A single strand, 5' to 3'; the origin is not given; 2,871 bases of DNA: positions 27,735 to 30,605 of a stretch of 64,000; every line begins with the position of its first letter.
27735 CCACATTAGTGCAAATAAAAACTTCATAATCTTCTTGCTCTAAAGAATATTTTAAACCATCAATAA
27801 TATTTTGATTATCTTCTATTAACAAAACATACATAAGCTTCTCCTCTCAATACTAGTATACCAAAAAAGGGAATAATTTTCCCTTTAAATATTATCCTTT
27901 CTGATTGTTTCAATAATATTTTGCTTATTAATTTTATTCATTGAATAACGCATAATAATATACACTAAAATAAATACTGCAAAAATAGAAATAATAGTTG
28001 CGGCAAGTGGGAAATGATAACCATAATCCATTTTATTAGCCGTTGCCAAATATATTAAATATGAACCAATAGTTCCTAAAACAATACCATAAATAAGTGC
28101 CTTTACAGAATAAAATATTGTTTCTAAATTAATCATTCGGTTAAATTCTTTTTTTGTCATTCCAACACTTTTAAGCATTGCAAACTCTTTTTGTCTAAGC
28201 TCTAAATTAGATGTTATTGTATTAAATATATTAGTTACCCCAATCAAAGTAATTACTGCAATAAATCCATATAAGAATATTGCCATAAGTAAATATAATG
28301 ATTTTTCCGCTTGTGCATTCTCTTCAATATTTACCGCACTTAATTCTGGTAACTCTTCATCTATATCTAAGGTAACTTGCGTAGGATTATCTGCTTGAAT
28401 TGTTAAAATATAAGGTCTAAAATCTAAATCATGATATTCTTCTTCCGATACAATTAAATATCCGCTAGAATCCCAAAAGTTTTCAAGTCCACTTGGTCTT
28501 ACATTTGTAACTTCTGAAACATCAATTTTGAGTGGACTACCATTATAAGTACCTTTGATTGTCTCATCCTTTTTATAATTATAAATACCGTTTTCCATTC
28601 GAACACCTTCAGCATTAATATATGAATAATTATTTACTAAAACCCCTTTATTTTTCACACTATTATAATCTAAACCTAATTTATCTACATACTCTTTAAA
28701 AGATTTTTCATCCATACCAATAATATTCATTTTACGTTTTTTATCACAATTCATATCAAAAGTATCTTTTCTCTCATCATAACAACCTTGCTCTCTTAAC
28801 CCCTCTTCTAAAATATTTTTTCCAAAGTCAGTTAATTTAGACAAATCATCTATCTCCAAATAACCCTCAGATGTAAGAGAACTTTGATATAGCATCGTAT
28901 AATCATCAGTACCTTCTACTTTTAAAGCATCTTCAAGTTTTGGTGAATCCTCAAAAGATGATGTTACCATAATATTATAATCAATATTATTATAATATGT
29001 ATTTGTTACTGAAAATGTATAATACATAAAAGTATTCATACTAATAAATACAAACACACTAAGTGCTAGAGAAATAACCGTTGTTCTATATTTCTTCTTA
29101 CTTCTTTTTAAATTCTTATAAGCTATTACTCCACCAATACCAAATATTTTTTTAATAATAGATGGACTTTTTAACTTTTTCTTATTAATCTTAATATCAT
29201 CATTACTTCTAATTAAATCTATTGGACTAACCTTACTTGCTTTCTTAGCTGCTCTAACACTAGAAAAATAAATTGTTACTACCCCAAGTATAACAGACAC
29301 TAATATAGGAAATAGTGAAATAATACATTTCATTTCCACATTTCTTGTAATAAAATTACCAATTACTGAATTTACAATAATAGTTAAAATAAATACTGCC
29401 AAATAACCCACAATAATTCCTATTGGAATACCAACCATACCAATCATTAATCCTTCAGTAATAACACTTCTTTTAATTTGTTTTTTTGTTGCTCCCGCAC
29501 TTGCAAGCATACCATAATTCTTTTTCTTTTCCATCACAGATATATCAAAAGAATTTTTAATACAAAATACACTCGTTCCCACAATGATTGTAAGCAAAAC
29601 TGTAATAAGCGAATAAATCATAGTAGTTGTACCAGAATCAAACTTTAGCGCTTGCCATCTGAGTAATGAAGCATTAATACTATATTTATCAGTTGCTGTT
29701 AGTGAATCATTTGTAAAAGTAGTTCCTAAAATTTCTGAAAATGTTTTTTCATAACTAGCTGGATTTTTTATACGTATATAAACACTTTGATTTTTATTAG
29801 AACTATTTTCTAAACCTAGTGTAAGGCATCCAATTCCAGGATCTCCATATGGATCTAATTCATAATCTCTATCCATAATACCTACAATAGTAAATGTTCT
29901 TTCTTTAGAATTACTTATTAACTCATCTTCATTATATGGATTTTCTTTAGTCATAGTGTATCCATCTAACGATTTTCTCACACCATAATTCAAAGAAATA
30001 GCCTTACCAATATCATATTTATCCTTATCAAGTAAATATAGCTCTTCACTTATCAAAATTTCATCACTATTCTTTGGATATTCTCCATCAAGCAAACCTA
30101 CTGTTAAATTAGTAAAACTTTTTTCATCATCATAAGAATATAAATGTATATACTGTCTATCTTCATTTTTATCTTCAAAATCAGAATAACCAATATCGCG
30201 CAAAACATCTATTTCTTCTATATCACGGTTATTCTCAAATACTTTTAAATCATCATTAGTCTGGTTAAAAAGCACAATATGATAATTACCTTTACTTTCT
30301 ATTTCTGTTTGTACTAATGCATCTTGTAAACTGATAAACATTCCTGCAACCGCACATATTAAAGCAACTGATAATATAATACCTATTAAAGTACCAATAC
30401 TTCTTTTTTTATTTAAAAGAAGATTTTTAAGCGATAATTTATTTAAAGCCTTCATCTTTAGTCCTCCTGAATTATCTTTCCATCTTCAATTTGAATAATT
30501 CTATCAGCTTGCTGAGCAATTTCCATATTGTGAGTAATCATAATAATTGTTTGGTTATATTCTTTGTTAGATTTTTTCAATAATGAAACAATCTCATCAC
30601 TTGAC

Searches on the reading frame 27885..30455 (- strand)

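Call 69: search_protein_families(library=pfam, proteins=[window:27885-30455:-], max_evalue=0.01)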
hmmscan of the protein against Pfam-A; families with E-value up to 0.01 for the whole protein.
window:27885-30455:- (856 aa): 2 families
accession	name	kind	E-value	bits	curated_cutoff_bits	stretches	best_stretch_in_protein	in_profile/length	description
PF02687.27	FtsX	-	8e-33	113.5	25.5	2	731-847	3-120/120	FtsX-like permease C-terminal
PF12704.14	MacB_PCD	-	5.3e-07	30.6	27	1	19-241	1-203/207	MacB-like periplasmic core domain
